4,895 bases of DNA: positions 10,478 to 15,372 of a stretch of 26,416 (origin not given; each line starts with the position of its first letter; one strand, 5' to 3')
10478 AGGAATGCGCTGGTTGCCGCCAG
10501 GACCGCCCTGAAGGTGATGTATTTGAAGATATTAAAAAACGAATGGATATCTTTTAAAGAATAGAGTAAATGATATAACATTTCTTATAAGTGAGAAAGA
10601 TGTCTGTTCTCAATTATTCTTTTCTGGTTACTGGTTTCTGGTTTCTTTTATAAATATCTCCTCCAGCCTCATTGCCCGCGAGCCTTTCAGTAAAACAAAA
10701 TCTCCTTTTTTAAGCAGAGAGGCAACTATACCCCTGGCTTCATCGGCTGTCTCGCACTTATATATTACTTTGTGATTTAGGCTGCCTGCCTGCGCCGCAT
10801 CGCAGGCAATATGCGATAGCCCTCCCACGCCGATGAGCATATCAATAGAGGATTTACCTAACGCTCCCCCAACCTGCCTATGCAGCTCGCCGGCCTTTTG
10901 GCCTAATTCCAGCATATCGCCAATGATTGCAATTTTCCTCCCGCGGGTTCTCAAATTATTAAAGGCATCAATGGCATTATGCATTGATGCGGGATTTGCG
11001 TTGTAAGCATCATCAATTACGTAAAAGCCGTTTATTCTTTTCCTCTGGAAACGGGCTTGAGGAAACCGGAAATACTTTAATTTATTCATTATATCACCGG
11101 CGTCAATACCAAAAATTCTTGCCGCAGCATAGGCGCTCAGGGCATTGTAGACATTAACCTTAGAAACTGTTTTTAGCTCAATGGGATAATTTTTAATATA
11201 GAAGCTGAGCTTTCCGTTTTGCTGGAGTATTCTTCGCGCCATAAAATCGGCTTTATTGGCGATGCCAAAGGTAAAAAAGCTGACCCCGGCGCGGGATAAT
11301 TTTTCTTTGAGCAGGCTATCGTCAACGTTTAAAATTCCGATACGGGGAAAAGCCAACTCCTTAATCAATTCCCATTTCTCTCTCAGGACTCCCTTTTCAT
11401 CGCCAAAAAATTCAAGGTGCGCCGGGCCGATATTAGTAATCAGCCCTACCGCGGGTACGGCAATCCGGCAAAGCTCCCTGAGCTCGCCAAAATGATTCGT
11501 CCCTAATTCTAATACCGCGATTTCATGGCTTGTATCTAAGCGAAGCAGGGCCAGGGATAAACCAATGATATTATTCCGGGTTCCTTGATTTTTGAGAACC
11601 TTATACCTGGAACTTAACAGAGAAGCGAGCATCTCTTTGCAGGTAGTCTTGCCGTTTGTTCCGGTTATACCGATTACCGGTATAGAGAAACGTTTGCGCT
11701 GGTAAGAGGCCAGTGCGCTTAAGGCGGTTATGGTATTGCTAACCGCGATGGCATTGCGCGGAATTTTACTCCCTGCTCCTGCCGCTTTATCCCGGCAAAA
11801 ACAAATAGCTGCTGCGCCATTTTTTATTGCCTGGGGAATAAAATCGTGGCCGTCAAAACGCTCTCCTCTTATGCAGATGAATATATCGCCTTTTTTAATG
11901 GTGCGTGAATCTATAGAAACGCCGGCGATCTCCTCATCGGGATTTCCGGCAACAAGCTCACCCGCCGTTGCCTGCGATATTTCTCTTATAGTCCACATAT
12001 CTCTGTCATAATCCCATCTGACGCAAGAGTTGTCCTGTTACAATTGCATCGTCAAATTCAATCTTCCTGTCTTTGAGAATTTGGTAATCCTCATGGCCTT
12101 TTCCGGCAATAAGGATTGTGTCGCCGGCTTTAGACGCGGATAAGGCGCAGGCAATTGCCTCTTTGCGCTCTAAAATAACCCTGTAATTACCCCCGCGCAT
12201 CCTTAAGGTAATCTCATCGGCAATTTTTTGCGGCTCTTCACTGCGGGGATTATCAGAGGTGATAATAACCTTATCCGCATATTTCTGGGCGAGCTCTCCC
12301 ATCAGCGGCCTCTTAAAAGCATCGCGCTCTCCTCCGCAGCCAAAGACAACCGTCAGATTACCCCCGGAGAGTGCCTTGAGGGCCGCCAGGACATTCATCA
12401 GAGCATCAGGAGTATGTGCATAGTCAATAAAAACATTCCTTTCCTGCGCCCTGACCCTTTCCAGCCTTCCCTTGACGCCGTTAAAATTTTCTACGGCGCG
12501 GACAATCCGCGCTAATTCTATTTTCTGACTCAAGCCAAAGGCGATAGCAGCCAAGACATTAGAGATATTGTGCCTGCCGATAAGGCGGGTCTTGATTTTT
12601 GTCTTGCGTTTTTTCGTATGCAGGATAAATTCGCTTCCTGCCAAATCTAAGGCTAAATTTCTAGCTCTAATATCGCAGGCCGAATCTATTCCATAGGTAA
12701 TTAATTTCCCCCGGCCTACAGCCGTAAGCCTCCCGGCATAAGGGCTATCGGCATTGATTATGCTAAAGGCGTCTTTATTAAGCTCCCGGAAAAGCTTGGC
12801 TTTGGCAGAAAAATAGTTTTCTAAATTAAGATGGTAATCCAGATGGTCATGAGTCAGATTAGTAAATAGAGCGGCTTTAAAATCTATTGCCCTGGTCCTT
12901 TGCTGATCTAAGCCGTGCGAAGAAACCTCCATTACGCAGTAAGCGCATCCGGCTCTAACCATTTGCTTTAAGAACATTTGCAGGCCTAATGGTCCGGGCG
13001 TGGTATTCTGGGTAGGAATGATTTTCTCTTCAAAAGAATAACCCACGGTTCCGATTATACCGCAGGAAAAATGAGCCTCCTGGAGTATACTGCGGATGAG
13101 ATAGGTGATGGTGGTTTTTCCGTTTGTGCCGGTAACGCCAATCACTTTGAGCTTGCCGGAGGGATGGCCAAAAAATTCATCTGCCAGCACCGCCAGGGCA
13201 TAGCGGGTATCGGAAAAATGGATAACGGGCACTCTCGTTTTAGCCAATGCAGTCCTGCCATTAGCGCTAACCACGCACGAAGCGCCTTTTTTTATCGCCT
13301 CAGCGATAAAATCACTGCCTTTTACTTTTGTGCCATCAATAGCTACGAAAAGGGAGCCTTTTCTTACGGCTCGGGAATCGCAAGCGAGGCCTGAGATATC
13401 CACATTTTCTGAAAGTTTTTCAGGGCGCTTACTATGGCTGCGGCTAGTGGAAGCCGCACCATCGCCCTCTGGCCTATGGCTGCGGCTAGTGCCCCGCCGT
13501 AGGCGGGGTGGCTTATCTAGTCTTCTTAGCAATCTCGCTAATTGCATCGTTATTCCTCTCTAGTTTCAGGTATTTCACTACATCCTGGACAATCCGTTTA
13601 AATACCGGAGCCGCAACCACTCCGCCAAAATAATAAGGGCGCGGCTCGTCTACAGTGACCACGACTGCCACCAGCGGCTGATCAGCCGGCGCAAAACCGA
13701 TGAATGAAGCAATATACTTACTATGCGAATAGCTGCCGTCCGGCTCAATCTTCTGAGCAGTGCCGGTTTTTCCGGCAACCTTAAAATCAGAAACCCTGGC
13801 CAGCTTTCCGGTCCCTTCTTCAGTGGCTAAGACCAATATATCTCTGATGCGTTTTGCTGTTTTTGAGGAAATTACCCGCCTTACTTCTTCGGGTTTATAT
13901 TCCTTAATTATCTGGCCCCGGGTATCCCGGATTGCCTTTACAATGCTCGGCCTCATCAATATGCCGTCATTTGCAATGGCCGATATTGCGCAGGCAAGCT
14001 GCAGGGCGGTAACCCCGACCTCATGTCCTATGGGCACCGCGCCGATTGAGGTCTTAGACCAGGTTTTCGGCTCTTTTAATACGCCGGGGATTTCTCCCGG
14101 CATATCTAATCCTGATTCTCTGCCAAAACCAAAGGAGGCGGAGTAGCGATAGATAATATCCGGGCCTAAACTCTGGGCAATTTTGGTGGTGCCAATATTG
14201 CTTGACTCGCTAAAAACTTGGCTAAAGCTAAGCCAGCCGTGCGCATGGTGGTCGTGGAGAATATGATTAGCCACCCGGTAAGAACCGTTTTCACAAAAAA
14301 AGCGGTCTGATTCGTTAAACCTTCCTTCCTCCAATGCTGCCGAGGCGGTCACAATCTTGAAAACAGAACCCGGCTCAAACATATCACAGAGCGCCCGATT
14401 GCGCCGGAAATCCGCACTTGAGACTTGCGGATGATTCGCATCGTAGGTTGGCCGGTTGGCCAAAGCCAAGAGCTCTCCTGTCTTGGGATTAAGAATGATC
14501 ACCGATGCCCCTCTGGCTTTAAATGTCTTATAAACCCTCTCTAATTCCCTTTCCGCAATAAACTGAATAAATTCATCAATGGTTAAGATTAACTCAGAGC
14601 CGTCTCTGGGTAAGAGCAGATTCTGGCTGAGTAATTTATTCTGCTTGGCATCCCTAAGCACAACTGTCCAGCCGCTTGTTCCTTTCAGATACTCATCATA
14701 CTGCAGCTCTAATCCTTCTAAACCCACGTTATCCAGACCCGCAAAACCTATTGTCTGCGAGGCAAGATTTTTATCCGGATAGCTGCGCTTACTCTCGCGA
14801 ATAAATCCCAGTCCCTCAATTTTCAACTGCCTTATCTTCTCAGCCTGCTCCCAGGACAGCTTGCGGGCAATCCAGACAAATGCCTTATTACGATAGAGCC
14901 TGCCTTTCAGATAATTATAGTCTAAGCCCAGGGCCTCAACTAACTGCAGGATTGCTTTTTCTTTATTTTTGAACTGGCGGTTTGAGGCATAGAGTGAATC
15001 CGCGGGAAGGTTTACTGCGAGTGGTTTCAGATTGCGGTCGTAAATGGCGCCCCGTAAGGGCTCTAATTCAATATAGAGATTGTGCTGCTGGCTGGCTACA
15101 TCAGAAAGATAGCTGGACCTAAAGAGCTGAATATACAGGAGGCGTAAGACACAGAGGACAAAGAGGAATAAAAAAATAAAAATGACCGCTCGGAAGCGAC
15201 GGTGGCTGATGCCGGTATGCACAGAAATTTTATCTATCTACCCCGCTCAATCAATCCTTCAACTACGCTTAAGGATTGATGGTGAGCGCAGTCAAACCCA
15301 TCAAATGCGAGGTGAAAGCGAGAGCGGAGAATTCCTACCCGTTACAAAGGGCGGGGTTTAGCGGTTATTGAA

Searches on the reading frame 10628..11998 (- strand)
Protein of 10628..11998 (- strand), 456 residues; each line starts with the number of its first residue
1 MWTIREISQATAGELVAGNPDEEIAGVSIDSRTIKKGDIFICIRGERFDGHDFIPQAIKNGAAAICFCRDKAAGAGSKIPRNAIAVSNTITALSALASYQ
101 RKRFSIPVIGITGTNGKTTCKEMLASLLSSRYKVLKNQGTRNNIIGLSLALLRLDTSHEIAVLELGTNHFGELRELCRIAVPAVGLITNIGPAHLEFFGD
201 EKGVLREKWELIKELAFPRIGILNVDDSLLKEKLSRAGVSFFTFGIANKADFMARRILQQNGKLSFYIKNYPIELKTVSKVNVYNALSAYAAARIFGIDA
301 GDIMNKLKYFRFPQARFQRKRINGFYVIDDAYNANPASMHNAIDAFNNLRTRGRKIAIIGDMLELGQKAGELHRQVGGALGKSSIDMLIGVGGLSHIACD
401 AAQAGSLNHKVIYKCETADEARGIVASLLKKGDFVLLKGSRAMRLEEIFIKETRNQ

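Call 7: search_protein_families(library=pfam, proteins=[window:10628-11998:-], max_evalue=0.001)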
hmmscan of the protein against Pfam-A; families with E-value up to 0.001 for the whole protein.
window:10628-11998:- (456 aa): 3 families
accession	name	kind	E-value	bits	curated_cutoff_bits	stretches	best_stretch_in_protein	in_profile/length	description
PF08245.18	Mur_ligase_M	-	2.7e-43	148.7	24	1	111-293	1-200/200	Mur ligase middle domain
PF02875.26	Mur_ligase_C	-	5.7e-20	72.9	28.4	1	316-441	2-127/127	Mur ligase, glutamate ligase domain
PF01225.30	Mur_ligase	-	1.4e-13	51.4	21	1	23-99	1-93/95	Mur ligase family, catalytic domain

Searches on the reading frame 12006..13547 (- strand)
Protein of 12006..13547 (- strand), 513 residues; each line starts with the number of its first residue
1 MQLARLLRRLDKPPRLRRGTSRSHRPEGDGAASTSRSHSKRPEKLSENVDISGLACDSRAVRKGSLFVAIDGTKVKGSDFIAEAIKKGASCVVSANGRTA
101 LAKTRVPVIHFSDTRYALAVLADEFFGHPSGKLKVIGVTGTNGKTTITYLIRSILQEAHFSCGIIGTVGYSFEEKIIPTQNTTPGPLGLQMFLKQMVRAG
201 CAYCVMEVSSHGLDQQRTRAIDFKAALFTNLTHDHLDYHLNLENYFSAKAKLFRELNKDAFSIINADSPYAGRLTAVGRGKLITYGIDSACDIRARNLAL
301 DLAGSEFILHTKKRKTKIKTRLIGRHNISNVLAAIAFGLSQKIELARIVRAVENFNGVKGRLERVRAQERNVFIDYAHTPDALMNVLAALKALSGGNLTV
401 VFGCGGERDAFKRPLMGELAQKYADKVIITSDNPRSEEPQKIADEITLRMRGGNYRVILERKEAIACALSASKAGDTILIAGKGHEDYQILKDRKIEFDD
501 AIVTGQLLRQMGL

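Call 6: search_protein_families(library=pfam, proteins=[window:12006-13547:-], max_evalue=0.001)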
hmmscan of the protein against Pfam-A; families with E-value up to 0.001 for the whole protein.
window:12006-13547:- (513 aa): 3 families
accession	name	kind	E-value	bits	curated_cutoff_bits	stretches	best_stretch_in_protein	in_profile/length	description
PF08245.18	Mur_ligase_M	-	1.6e-60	204.9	24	1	138-337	1-199/200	Mur ligase middle domain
PF02875.26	Mur_ligase_C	-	1.3e-33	117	28.4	1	360-484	1-127/127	Mur ligase, glutamate ligase domain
PF01225.30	Mur_ligase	-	2.1e-12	47.7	21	1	51-125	2-94/95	Mur ligase family, catalytic domain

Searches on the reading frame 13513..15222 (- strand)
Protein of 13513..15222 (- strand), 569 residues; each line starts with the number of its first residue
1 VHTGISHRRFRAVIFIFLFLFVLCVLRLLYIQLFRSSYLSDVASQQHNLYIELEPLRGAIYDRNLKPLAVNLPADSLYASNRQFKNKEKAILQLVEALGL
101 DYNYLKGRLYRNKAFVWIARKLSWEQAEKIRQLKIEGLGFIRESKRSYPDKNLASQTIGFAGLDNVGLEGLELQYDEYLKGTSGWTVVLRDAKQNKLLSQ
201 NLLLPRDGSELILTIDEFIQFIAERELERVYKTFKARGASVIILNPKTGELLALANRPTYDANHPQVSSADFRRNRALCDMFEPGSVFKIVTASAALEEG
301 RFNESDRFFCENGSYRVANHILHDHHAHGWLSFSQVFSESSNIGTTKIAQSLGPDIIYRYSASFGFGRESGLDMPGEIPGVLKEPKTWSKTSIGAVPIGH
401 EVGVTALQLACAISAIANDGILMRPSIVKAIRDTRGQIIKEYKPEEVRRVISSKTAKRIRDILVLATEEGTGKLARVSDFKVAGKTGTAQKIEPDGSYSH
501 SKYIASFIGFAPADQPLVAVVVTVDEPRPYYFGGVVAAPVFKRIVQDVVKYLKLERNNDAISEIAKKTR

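Call 6: search_protein_families(library=pfam, proteins=[window:13513-15222:-], max_evalue=0.001)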
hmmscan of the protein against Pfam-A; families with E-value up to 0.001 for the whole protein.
window:13513-15222:- (569 aa): 3 families
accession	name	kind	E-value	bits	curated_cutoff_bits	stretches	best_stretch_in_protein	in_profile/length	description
PF00905.27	Transpeptidase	-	1.9e-77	260.9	22.1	1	240-545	2-298/299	Penicillin binding protein transpeptidase domain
PF03717.20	PBP_dimer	-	2.5e-23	83.8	24.4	1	54-196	3-175/180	Penicillin-binding Protein dimerisation domain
PF21922.1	PBP_dimer_2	-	0.00036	21.2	27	0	145-184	24-62/83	Penicillin binding protein A dimerisation domain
